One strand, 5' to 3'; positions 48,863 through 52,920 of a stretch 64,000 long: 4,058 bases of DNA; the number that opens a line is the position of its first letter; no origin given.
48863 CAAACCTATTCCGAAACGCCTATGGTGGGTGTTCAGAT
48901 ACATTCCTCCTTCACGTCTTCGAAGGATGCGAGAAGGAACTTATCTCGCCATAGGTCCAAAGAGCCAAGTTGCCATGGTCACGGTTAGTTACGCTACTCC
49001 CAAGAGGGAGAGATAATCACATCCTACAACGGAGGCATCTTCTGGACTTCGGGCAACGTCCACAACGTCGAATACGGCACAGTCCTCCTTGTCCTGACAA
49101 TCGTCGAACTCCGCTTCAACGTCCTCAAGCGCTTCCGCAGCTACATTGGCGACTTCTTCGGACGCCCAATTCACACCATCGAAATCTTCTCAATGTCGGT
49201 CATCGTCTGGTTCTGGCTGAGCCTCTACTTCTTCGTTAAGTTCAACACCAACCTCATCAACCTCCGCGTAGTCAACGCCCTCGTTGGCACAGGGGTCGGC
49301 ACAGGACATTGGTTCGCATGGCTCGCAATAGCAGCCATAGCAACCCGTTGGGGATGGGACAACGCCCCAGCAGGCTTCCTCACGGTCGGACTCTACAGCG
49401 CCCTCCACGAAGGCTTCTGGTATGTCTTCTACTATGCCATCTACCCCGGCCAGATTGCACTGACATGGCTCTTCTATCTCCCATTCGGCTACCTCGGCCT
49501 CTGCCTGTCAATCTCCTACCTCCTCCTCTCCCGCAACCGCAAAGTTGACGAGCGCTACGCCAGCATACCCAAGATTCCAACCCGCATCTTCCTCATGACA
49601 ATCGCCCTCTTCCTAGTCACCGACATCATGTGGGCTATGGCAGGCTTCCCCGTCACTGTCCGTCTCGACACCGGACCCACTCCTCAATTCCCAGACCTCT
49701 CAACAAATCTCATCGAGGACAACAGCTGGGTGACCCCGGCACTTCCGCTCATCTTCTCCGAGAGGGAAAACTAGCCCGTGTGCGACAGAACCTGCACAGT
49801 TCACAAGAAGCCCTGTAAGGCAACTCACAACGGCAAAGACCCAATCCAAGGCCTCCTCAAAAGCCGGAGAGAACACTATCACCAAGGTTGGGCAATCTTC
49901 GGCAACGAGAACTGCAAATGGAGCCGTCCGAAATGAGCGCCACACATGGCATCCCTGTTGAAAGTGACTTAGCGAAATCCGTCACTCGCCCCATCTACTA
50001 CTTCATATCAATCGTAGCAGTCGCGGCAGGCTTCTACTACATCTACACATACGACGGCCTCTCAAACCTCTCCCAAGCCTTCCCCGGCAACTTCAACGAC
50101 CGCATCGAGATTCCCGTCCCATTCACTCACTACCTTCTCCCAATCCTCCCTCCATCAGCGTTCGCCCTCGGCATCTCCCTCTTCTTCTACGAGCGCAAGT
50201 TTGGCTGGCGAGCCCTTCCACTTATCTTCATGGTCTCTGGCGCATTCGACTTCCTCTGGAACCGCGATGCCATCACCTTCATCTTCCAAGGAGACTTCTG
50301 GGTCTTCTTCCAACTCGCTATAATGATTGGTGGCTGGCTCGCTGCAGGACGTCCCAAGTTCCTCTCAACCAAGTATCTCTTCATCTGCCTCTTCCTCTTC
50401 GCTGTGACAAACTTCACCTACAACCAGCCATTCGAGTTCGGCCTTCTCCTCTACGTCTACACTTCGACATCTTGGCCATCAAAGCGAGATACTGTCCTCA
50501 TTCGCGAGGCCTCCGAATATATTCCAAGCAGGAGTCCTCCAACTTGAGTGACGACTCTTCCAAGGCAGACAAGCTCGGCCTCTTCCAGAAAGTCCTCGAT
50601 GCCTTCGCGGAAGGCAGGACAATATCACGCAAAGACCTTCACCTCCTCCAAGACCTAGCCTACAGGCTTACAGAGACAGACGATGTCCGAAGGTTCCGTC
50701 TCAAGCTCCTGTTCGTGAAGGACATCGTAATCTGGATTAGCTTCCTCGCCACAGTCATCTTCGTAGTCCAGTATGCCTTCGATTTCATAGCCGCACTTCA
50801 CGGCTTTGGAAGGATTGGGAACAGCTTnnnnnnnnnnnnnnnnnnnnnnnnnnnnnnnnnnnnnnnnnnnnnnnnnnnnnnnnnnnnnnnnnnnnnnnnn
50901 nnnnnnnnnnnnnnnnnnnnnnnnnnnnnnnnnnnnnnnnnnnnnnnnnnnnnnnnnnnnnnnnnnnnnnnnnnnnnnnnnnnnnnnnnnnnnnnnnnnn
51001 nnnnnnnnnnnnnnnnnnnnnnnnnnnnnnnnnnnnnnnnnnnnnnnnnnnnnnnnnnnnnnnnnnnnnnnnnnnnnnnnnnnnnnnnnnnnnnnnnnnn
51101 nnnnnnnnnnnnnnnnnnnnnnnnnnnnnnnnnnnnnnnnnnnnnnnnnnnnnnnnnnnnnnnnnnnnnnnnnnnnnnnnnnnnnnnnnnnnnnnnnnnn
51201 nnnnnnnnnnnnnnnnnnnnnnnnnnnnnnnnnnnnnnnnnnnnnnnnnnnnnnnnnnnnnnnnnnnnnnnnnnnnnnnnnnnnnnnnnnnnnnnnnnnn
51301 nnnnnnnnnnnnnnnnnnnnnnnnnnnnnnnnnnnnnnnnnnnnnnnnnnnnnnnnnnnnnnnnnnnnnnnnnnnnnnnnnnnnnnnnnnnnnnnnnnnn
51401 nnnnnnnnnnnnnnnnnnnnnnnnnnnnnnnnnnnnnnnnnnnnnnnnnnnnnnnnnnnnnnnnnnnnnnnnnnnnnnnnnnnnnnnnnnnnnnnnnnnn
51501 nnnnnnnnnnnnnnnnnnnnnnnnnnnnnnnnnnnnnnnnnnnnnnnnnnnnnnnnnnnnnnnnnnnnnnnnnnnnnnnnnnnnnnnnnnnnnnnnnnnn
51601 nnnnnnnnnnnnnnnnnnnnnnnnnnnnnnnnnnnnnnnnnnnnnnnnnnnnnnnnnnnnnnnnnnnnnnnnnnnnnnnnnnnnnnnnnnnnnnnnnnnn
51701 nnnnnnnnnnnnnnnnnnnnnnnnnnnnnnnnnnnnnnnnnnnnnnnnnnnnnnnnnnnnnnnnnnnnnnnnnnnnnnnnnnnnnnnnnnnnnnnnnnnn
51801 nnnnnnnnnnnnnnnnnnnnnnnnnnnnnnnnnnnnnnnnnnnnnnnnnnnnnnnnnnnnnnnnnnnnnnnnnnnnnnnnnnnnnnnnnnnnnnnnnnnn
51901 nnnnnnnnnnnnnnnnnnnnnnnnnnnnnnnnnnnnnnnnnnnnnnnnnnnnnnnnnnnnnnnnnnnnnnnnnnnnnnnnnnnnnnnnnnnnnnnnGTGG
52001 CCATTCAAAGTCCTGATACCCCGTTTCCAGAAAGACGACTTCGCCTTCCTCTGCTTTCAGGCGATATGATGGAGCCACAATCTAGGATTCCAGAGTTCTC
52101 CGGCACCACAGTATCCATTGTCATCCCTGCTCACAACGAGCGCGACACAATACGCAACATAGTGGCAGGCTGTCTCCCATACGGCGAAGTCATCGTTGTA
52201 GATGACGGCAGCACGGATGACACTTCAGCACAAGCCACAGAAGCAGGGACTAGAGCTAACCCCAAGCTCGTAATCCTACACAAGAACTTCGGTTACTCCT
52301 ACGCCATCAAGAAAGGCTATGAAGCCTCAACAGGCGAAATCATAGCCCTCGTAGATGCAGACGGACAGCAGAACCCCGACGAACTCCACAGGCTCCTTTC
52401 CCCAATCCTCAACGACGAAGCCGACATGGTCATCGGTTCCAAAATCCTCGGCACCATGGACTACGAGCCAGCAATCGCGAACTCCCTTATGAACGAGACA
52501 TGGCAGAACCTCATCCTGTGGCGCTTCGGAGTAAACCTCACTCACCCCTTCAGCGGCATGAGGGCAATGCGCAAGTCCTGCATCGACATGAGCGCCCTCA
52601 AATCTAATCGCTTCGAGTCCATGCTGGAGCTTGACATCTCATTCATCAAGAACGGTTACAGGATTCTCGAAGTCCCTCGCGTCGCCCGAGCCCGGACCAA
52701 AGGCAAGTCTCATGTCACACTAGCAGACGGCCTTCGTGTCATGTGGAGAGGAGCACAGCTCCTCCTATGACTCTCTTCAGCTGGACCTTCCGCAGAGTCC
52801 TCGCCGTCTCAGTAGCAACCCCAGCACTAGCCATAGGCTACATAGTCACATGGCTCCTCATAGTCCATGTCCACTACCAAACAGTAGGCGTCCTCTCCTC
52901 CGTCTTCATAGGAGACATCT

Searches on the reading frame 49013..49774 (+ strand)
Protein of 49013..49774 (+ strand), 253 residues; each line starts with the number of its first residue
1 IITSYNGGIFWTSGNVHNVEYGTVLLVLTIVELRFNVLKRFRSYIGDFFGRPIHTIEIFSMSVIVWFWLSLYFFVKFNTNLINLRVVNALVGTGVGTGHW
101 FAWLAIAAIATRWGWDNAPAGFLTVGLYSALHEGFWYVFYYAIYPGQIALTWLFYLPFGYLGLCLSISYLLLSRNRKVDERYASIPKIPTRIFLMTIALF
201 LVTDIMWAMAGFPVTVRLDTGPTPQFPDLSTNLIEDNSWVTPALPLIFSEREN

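Call 71: search_protein_representatives(protein=window:49013-49774:+)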
Query: 253 residues. Proteins with E-value up to 0.001 (for the whole library): 24; up to 1e-10: 20; up to 1e-30: 7. The best 24 are listed.
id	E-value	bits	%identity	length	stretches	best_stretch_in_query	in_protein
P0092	6.3e-124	429.1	99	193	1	61-253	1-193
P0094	6.7e-62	225.7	50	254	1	9-248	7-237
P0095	5.1e-48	180.2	49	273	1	9-248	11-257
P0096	2.0e-34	135.6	36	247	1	8-251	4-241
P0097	3.0e-34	135.1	41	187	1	58-246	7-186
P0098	4.2e-34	134.6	38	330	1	10-251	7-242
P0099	5.9e-33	130.8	38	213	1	31-243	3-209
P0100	1.8e-27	112.9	39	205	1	21-246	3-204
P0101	2.5e-25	105.8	38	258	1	10-244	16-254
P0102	1.1e-23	100.4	40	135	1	23-148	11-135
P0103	5.6e-22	94.8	33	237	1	7-241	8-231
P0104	6.8e-21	91.3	30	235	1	10-243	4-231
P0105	1.3e-19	87.1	40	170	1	68-246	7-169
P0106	1.1e-18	84.0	31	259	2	10-172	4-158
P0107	2.7e-18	82.8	34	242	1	22-240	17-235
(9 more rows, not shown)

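Call 72: find_encoding_contigs(protein=P0095, flank=10000, max_places=3)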
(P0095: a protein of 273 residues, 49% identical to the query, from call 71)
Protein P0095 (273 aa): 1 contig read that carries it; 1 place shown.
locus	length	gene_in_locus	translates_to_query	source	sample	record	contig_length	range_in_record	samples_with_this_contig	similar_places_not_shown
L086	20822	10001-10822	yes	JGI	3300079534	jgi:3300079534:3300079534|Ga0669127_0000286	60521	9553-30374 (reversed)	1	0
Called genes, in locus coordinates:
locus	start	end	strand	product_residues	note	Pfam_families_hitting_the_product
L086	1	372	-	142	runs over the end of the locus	-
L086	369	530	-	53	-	-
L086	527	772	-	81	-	-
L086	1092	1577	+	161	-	-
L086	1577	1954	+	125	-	-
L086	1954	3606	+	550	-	-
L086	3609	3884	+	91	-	-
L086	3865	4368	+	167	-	-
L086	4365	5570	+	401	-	-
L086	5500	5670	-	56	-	-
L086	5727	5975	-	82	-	-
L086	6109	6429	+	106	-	-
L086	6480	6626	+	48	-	-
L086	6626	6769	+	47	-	-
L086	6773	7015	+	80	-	-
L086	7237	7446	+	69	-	-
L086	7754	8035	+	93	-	-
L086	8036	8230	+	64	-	-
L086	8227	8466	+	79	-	-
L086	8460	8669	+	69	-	-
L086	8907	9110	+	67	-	-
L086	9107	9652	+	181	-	-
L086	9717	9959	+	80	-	PF23225:zf-C2H2_7th_ZNF462 (weak)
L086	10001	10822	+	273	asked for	-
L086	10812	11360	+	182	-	-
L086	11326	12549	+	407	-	PF13489:Methyltransf_23, PF08241:Methyltransf_11, PF08242:Methyltransf_12, PF13649:Methyltransf_25, PF13847:Methyltransf_31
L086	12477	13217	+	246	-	PF00535:Glycos_transf_2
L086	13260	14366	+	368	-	PF03358:FMN_red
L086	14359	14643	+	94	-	-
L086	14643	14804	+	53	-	-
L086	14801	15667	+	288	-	PF21360:PylC-like_N, PF02655:ATP-grasp_3, PF15632:ATPgrasp_Ter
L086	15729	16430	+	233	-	PF02585:PIG-L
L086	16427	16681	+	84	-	-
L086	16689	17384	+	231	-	PF08659:KR (weak), PF13561:adh_short_C2, PF00106:adh_short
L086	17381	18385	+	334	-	PF01073:3Beta_HSD, PF01370:Epimerase, PF02719:Polysacc_synt_2 (weak), PF04321:RmlD_sub_bind, PF16363:GDP_Man_Dehyd, PF07993:NAD_binding_4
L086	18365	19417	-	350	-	PF13579:Glyco_trans_4_4, PF13439:Glyco_transf_4, PF00534:Glycos_transf_1, PF13692:Glyco_trans_1_4, PF13524:Glyco_trans_1_2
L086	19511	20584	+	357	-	PF00155:Aminotran_1_2, PF01041:DegT_DnrJ_EryC1, PF01212:Beta_elim_lyase (weak)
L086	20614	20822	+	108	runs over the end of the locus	PF00892:EamA (weak)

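Call 73: find_encoding_contigs(protein=P0096, flank=10000, max_places=3)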
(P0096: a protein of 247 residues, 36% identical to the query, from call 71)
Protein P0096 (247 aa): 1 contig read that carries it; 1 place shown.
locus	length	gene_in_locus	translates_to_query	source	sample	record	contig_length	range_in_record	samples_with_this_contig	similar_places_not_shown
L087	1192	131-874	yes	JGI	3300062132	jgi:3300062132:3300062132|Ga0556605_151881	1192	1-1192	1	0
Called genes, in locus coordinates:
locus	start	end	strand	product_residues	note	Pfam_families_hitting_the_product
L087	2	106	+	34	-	?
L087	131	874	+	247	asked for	-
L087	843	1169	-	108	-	-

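Call 75: find_encoding_contigs(protein=P0098, flank=8000, max_places=2)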
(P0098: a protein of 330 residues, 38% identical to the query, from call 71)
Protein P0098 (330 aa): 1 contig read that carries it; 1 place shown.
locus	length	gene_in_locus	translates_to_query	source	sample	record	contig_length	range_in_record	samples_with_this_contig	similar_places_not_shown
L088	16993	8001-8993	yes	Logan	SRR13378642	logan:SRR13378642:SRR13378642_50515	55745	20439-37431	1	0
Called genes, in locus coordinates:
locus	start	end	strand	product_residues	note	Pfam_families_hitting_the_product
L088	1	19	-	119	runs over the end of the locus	PF04480:DUF559 (faint)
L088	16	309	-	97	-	-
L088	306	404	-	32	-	-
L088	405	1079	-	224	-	-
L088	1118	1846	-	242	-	PF07505:DUF5131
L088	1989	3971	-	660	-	PF00270:DEAD (faint), PF04851:ResIII, PF16203:ERCC3_RAD25_C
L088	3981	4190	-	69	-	-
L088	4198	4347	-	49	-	PF24434:DUF7557 (weak)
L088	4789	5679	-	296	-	PF13579:Glyco_trans_4_4, PF13439:Glyco_transf_4, PF00534:Glycos_transf_1, PF13692:Glyco_trans_1_4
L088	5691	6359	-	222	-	-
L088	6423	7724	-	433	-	PF13578:Methyltransf_24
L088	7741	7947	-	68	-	-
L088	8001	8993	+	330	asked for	-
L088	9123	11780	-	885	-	-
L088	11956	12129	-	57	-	-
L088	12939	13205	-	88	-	-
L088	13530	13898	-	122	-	-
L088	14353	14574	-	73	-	-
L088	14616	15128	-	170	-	PF07381:EarA (weak)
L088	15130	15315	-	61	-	-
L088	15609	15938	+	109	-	PF18902:DUF5658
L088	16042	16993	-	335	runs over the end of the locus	-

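Call 76: find_encoding_contigs(protein=P0101, flank=8000, max_places=2)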
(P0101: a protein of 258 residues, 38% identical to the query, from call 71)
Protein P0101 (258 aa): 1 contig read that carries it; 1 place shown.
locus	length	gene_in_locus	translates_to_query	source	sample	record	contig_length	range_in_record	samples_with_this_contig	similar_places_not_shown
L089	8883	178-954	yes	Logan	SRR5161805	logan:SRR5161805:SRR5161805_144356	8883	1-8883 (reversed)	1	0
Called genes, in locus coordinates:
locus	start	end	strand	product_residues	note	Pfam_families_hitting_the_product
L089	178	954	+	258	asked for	-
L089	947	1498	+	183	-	-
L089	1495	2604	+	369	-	PF09314:DUF1972 (faint)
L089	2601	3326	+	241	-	PF01073:3Beta_HSD (faint), PF01370:Epimerase, PF04321:RmlD_sub_bind, PF16363:GDP_Man_Dehyd (faint), PF02719:Polysacc_synt_2, PF07993:NAD_binding_4 (weak)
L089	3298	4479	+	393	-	PF08421:Methyltransf_13, PF13489:Methyltransf_23, PF08484:Methyltransf_14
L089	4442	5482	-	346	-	PF05368:NmrA, PF00106:adh_short, PF01073:3Beta_HSD, PF01370:Epimerase, PF02719:Polysacc_synt_2, PF04321:RmlD_sub_bind, PF13460:NAD_binding_10, PF16363:GDP_Man_Dehyd, +2 more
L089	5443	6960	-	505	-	-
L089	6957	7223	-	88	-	-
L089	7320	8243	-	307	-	PF00535:Glycos_transf_2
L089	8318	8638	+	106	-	-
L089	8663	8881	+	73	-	?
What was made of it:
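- Closest known: Presenilin-1/2, the catalytic subunit of gamma-secretase. Different: The adjacent conserved TM proteins belong to the glycan cluster and occur without the protease (calls 72, 75, 76).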

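Call 78: search_protein_families(library=pfam, proteins=[window:49013-49774:+], max_evalue=0.05)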
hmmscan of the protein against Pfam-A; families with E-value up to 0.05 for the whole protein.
window:49013-49774:+ (253 aa): 0 families

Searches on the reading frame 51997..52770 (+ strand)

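Call 14: search_protein_families(library=pfam, proteins=[window:51997-52770:+], max_evalue=0.01)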
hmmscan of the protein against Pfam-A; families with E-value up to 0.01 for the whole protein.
window:51997-52770:+ (257 aa): 3 families
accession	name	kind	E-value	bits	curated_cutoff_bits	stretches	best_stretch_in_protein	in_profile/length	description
PF00535.33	Glycos_transf_2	-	2.3e-26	93.1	23.3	1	40-194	1-162/168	Glycosyl transferase family 2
PF10111.15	Glyco_tranf_2_2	-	7.3e-06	26.1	27.3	1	41-138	2-107/276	Glycosyltransferase like family 2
PF13641.12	Glyco_tranf_2_3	-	1.1e-05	26.1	27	1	39-146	3-120/230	Glycosyltransferase like family 2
